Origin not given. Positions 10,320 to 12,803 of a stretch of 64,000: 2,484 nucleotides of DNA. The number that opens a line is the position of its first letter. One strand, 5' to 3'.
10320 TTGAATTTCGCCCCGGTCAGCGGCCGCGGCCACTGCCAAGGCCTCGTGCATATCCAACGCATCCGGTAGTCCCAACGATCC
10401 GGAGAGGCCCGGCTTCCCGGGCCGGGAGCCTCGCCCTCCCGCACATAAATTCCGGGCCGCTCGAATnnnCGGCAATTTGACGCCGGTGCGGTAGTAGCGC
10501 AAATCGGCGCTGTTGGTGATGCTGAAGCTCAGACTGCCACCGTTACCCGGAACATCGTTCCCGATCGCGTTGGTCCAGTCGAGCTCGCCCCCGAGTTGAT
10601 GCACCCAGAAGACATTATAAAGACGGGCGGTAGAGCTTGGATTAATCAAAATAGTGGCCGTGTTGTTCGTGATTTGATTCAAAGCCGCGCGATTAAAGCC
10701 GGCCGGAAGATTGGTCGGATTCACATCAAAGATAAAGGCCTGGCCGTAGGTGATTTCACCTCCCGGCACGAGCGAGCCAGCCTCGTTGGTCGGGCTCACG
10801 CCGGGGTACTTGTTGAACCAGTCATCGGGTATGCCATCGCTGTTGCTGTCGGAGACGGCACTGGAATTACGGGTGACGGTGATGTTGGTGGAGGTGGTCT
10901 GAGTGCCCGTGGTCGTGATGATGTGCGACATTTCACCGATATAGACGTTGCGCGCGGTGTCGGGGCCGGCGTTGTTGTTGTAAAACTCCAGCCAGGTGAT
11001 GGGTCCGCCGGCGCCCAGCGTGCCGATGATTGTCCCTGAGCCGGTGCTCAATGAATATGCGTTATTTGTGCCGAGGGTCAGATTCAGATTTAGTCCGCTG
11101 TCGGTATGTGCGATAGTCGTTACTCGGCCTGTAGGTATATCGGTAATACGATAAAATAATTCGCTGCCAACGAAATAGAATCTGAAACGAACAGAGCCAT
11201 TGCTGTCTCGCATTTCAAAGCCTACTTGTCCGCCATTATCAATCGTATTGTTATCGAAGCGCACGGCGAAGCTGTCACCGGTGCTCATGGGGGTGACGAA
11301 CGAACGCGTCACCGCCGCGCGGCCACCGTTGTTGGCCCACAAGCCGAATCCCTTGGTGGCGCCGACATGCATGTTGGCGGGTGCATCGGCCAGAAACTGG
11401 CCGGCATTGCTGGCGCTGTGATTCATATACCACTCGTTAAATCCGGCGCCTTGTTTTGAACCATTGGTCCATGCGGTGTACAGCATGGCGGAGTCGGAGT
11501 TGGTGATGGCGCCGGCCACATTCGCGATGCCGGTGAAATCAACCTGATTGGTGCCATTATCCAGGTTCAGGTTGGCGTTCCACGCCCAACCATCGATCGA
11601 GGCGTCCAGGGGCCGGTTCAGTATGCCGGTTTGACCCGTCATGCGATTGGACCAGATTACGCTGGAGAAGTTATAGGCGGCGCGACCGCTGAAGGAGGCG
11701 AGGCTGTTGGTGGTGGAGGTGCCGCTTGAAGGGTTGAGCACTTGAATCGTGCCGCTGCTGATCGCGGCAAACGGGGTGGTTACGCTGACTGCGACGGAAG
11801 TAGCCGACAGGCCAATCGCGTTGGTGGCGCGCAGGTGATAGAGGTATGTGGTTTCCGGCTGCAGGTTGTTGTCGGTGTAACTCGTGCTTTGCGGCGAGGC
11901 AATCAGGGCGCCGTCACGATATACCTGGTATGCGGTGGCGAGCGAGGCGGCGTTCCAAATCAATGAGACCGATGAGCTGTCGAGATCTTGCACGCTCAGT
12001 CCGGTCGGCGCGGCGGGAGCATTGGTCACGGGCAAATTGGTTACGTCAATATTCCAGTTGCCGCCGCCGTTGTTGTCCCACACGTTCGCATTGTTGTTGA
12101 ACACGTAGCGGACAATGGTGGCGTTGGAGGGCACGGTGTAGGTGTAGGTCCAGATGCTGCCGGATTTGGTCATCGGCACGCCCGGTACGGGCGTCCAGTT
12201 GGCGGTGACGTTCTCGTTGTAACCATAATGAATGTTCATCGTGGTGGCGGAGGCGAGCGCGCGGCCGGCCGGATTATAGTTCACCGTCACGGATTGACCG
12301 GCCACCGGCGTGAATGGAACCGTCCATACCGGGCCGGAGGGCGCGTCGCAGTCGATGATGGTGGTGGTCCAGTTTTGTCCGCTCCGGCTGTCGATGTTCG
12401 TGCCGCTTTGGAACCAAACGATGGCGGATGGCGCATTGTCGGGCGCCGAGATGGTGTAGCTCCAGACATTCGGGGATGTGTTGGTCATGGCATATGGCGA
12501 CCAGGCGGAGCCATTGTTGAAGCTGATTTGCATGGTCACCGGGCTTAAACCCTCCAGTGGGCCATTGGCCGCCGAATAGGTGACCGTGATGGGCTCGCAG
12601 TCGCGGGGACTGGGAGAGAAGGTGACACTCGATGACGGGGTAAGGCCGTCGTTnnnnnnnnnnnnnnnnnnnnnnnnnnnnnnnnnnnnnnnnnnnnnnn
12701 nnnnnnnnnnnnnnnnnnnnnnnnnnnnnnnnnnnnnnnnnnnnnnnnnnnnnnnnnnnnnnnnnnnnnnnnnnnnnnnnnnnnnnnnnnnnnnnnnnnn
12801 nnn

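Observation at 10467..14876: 1469-aa secreted GH57-like enzyme with FN3 and long Asn/Thr/Ser-rich beta domains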

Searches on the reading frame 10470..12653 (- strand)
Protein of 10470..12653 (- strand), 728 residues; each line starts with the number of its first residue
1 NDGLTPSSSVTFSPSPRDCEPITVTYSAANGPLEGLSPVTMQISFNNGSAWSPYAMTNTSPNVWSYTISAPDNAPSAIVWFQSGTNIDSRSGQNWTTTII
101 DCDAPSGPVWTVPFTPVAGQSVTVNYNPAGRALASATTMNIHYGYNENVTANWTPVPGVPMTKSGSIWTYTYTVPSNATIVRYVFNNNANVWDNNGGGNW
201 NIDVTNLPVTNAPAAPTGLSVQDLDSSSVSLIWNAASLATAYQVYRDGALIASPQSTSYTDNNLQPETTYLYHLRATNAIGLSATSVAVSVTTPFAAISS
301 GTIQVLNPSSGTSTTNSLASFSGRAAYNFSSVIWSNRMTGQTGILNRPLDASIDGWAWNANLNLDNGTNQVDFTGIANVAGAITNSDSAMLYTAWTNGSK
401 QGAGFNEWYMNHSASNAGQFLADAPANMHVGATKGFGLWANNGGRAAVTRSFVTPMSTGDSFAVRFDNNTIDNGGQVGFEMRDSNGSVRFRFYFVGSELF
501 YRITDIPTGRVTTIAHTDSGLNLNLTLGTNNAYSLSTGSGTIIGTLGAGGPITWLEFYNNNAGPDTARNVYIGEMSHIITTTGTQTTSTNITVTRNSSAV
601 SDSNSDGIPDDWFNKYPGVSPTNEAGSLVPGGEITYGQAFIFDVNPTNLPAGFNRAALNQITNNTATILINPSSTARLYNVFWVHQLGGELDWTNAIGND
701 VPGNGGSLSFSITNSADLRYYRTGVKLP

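Call 58: predict_structure(alignment_id=A3)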
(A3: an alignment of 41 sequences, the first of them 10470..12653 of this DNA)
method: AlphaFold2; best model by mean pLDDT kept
length: 728 residues; sequences in the alignment: 41
mean_pLDDT: 87.9   pTM: 0.48
mean pLDDT of the five models: 87.9, 87.8, 86.8, 86.0, 85.4
residues with pLDDT >= 90: 348; 70-90: 355; 50-70: 19; < 50: 6
segments of 3 or more residues with pLDDT < 50: 1-5
pLDDT, mean of each block of 10 residues (from residue 1): 58 88 95 94 92 97 96 89 94 83 70 80 90 91 86 88 91 86 92 84 79 91 90 87 96 91 93 93 95 88 91 91 92 83 89 91 87 84 91 94 94 90 93 93 91 93 92 91 96 94 88 90 94 90 93 96 86 94 82 80 83 83 83 86 85 76 78 82 81 81 82 77 80
secondary structure, 60 per line:
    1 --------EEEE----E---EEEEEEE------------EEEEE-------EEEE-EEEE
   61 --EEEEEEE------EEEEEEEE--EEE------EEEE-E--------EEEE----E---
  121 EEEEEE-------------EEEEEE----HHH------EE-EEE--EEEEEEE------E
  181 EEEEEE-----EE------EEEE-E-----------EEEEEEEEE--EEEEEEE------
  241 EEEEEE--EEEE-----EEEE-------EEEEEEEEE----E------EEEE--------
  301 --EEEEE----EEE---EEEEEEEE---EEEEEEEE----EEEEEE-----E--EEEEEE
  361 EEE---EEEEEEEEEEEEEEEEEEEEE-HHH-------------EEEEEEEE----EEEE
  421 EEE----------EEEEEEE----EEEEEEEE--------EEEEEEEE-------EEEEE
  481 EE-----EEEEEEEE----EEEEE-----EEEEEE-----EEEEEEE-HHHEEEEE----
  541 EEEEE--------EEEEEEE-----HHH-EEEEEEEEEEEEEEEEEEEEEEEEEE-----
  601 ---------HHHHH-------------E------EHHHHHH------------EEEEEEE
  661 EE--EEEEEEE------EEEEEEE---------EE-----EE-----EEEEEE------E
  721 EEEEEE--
elements in order (helices of 4 or more, strands of 3 or more residues): E9-12 E21-27 E40-44 E52-55 E57-60 E63-69 E76-83 E86-88 E95-98 E109-112 E121-126 E140-145 E162-164 E167-173 E180-186 E200-203 E217-225 E228-234 E241-246 E249-252 E258-261 E269-277 E289-292 E303-307 E312-314 E318-325 E329-336 E341-346 E355-363 E367-387 E405-412 E417-423 E434-440 E445-452 E461-468 E476-482 E488-495 E500-504 E510-515 E521-527 E532-536 E541-545 E554-560 E570-595 H610-614 H636-641 E654-662 E665-671 E678-684 E708-713 E720-726

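Call 60: fold_search(model_id=the predicted structure, library=pdb)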
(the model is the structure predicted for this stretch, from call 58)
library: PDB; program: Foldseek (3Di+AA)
matches with E <= 10: 1912; with E <= 0.001: 573
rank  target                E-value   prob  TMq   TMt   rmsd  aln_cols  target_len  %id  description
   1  8q6t_I                1.6e-11  1.00  0.14  0.10  55.3       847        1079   11  Helical reconstruction of the relaxed thick filament from FIB milled left ventricular mouse myofibrils (released 2023-11-01)
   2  6tpw                  2.5e-10  1.00  0.13  0.24  21.9       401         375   12  Crystal structures of FNIII domain one through four of the human leucocyte common antigen-related protein ( LAR) (released 2020-05-13)
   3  2jll                  6.7e-10  1.00  0.14  0.23  20.7       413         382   11  Crystal structure of NCAM2 IgIV-FN3II (released 2009-11-17)
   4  8v2b_B                8.9e-10  1.00  0.13  0.16  33.6       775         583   12  Cryo-EM structure of mouse type II OSM receptor complex: model for full extracellular assembly (released 2024-11-20)
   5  8v29_B                1.3e-09  1.00  0.13  0.16  34.3       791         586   11  Cryo-EM structure of human type I OSM receptor complex: model for full extracellular assembly (released 2024-11-20)
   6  3t1w                  1.9e-09  1.00  0.12  0.23  20.6       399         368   12  Structure of the four-domain fragment Fn7B89 of oncofetal fibronectin (released 2012-03-21)
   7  4pbx                  2.1e-09  1.00  0.14  0.17  34.4       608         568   10  Crystal structure of the six N-terminal domains of human receptor protein tyrosine phosphatase sigma (released 2014-11-12)
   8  2xyc                  2.2e-09  1.00  0.12  0.29  16.5       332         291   12  CRYSTAL STRUCTURE OF NCAM2 IGIV-FN3I (released 2011-02-23)
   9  5e55_A                2.5e-09  1.00  0.11  0.24  17.9       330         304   14  Crystal structure of mouse CNTN6 FN1-FN3 domains (released 2016-08-31)
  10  5e53_C                2.6e-09  1.00  0.12  0.27  19.1       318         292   14  Crystal structure of chicken CNTN1 FN1-FN3 domains (released 2016-08-31)
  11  8qy4_C                2.8e-09  1.00  0.14  0.17  33.0       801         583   12  Structure of interleukin 11 (gp130 P496L mutant). (released 2024-02-21)
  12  5e4s                  2.9e-09  1.00  0.12  0.26  19.0       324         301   11  Crystal structure of mouse CNTN4 FN1-FN3 domains (released 2016-08-31)
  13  8qy5_A                3.2e-09  1.00  0.14  0.17  32.8       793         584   12  Structure of interleukin 6. (released 2024-02-21)
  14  1fnf                  3.5e-09  1.00  0.14  0.25  22.1       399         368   15  FRAGMENT OF HUMAN FIBRONECTIN ENCOMPASSING TYPE-III REPEATS 7 THROUGH 10 (released 1996-01-29)
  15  8qy6_A                3.5e-09  1.00  0.14  0.17  32.9       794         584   12  Structure of interleukin 6 (gp130 P496L mutant). (released 2024-02-21)
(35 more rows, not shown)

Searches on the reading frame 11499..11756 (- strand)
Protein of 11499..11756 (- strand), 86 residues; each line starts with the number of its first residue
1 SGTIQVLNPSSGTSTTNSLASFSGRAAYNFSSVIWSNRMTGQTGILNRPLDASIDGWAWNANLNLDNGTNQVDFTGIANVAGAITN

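Call 61: search_protein_families(library=pfam, proteins=[window:11499-11756:-], max_evalue=10)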
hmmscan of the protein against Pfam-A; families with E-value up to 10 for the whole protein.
window:11499-11756:- (86 aa): 1 family
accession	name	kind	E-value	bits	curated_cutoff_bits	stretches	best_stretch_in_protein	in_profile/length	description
PF11276.14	DUF3078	-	0.034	15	25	1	11-47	12-48/92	Protein of unknown function (DUF3078)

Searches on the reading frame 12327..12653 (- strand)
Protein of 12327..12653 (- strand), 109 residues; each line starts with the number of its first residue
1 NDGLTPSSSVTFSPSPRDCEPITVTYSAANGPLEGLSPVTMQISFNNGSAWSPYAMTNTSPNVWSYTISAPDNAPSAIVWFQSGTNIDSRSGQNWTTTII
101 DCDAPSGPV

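Call 61: search_protein_families(library=pfam, proteins=[window:12327-12653:-], max_evalue=10)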
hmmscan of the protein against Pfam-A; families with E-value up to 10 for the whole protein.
window:12327-12653:- (109 aa): 2 families
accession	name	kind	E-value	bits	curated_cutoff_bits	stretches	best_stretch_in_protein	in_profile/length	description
PF16760.10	CBM53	-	0.0037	17.9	27.6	1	22-74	1-52/57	Starch/carbohydrate-binding module (family 53)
PF21471.3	Reelin_subrepeat-B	-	0.13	12.5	27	1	36-84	57-110/127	Reelin subrepeat B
